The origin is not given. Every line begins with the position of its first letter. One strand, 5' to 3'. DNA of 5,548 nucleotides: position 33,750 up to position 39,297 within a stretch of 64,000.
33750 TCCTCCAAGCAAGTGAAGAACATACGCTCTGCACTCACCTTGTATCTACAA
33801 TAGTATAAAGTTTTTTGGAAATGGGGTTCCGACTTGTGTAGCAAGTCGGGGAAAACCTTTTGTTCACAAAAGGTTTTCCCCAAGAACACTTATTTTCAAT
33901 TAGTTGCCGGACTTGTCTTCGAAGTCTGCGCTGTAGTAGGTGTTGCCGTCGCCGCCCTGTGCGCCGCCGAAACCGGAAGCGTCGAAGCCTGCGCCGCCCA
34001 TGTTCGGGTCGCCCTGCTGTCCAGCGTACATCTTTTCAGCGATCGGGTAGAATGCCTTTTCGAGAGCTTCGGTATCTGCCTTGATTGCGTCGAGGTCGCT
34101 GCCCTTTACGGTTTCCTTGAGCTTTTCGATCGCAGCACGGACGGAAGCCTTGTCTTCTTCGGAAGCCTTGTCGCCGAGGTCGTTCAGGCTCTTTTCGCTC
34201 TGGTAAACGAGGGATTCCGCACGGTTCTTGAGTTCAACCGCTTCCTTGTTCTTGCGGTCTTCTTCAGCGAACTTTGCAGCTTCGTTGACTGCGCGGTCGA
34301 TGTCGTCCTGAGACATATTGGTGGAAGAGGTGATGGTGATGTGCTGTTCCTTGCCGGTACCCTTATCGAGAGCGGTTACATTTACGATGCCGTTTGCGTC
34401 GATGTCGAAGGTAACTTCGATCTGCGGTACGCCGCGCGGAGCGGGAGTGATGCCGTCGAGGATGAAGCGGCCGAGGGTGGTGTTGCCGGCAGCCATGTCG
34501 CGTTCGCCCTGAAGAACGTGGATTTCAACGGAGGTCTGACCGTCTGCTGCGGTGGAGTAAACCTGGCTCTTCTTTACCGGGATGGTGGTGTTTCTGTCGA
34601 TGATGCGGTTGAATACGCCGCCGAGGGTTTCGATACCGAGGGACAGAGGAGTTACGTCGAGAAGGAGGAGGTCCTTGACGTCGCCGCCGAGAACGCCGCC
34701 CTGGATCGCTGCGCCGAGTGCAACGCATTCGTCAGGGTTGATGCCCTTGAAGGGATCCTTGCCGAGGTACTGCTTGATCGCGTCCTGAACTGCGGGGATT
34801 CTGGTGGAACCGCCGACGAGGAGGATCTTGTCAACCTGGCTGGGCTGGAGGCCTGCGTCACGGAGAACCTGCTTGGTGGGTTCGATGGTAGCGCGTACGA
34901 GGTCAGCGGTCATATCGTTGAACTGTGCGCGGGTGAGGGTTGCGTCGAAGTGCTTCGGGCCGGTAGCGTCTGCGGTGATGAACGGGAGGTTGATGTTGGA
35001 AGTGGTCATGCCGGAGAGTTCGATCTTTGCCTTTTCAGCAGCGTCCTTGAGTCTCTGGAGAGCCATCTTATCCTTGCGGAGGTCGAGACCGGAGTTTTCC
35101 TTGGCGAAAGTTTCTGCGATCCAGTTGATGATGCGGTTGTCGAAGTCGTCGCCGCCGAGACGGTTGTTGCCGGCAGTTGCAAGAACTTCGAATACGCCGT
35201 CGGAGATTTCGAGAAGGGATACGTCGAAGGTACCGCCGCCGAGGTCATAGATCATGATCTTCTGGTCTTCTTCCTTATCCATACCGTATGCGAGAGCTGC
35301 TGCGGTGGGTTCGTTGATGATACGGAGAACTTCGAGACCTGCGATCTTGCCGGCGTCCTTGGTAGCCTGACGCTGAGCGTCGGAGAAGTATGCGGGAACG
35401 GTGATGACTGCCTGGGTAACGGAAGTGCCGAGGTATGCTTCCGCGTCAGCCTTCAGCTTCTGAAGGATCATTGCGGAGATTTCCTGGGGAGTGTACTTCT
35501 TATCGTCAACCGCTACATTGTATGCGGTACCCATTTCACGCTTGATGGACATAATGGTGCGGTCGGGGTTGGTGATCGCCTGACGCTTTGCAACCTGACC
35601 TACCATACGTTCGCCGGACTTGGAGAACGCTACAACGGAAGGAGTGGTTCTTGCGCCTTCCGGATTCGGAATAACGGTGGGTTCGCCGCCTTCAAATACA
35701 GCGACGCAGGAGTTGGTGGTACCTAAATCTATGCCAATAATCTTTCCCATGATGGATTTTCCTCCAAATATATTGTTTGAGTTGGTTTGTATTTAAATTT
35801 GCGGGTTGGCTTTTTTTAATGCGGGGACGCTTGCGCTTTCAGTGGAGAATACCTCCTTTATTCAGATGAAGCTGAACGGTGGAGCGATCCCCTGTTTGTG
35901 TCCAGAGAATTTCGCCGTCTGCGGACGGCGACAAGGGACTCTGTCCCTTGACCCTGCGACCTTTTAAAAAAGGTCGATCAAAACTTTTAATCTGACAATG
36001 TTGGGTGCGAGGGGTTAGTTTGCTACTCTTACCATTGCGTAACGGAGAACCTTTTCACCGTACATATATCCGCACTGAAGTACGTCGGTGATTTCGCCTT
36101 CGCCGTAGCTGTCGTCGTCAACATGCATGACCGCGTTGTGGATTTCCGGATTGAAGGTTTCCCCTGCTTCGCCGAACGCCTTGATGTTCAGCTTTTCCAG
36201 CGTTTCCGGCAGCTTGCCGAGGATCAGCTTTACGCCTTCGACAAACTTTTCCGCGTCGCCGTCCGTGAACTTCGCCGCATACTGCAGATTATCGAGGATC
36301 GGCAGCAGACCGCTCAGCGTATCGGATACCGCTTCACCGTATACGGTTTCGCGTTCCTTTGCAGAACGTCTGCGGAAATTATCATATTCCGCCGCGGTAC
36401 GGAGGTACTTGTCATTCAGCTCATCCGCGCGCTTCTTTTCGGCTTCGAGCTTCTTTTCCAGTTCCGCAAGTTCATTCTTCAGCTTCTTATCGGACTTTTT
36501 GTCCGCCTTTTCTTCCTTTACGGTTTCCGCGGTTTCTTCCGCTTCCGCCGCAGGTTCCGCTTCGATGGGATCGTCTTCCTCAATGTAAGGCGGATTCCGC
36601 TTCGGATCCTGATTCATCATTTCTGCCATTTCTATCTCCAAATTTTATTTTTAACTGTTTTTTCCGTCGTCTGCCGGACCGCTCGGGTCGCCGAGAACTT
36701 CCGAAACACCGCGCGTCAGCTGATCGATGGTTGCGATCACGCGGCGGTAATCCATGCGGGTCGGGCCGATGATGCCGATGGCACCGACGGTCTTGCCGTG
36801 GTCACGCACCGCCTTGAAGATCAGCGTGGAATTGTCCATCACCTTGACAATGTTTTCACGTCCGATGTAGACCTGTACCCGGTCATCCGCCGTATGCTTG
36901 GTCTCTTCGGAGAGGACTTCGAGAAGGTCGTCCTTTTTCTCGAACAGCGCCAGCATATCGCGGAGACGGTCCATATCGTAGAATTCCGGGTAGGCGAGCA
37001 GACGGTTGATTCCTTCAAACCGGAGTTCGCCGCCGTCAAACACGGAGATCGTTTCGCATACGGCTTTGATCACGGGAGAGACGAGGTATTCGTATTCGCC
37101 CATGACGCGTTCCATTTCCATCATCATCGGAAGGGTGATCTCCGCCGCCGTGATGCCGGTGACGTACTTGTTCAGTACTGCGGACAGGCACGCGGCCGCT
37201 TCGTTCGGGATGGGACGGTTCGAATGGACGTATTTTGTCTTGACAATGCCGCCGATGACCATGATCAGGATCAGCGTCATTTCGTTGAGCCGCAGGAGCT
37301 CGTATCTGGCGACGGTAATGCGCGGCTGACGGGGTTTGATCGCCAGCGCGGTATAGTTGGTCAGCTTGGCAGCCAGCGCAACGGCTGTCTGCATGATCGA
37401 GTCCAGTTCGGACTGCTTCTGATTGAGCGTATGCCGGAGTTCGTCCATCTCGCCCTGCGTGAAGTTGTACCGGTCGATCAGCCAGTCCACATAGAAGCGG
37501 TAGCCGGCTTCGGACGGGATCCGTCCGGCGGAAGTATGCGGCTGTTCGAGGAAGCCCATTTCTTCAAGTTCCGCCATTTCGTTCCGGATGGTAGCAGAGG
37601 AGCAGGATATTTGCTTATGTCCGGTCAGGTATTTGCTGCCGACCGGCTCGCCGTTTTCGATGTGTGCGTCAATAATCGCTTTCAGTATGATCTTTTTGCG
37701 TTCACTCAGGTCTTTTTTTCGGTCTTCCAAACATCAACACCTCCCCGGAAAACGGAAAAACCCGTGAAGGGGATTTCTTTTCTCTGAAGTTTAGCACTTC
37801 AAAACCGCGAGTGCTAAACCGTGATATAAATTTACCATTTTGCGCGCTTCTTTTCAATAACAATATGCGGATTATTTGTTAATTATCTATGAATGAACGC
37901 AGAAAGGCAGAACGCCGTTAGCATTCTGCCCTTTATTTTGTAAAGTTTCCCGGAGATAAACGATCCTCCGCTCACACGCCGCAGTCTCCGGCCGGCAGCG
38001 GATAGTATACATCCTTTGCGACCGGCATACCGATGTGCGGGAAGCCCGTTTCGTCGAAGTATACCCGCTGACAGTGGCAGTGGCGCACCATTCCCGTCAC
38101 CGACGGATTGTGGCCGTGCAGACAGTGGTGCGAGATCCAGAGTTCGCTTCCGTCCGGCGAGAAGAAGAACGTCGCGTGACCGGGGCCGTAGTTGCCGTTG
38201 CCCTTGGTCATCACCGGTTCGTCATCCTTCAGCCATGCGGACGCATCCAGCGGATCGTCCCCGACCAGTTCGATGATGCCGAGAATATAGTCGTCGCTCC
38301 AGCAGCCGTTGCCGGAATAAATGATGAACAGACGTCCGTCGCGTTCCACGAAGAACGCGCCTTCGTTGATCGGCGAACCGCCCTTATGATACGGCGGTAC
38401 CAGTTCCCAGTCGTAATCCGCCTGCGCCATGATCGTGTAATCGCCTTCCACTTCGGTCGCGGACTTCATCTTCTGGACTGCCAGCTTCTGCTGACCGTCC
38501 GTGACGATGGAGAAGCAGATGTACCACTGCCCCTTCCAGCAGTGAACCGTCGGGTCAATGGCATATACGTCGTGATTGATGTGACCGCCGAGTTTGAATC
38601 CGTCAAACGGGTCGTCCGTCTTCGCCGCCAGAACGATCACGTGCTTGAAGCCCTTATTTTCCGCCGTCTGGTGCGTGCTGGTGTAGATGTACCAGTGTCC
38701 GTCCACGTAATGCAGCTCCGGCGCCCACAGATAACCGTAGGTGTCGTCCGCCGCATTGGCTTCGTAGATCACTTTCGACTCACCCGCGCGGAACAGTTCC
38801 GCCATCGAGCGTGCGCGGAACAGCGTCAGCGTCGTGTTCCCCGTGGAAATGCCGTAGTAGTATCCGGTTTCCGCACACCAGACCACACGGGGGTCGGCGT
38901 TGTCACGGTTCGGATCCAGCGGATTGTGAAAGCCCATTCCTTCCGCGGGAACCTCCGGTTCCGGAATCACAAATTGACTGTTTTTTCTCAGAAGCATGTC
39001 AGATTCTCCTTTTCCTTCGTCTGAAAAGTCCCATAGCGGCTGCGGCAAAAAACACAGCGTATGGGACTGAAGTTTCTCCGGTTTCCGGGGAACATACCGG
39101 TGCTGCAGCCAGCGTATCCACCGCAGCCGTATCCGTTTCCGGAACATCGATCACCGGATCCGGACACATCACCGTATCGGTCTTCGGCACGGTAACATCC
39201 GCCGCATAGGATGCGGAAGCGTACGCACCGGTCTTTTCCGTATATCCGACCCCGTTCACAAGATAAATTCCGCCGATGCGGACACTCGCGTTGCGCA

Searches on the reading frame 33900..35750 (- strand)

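Call 63: search_protein_families(library=pfam, proteins=[window:33900-35750:-], max_evalue=0.00001)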
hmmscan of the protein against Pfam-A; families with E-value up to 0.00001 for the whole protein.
window:33900-35750:- (616 aa): 2 families
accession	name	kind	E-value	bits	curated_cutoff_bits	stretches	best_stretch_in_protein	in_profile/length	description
PF00012.26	HSP70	-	1e-248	826.9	20.6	1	4-575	1-598/599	Hsp70 protein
PF06723.19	MreB_Mbl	-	2.8e-23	82.7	27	1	4-348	3-316/327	MreB/Mbl protein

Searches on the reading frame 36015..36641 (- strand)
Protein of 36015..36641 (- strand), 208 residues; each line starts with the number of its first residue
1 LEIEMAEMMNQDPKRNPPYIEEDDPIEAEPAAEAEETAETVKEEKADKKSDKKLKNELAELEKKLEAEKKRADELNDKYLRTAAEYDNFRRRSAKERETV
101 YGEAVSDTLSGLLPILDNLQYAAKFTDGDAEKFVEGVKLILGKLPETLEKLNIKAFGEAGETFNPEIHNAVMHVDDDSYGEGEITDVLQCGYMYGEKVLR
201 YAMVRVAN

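Call 63: search_protein_families(library=pfam, proteins=[window:36015-36641:-], max_evalue=0.00001)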
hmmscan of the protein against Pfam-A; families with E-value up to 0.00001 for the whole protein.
window:36015-36641:- (208 aa): 1 family
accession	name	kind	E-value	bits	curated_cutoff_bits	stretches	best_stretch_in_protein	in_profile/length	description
PF01025.24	GrpE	-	2.3e-45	154.7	25.8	1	48-207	3-164/165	GrpE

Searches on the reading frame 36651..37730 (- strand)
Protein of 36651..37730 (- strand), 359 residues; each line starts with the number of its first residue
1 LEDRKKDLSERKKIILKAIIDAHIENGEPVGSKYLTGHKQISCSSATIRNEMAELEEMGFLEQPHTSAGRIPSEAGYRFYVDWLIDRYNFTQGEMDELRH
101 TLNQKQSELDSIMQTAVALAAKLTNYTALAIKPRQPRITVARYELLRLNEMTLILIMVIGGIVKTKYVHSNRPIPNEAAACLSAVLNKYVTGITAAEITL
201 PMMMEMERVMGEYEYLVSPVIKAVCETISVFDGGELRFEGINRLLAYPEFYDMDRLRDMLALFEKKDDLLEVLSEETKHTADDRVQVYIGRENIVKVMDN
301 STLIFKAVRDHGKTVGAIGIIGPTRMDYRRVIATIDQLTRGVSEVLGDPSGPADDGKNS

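Call 63: search_protein_families(library=pfam, proteins=[window:36651-37730:-], max_evalue=0.00001)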
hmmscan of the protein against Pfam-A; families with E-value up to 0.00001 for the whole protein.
window:36651-37730:- (359 aa): 1 family
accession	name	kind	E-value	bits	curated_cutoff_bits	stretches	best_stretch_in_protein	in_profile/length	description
PF01628.27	HrcA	-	2.5e-49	168.6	22.2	1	110-332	1-215/215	HrcA protein C terminal domain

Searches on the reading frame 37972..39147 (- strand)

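Call 63: search_protein_families(library=pfam, proteins=[window:37972-39147:-], max_evalue=0.00001)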
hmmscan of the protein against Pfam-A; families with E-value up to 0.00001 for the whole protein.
window:37972-39147:- (391 aa): 1 family
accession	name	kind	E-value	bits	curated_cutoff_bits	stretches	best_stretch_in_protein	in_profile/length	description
PF04616.20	Glyco_hydro_43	-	1.3e-31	110.5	32.2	1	80-370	7-288/288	Glycosyl hydrolases family 43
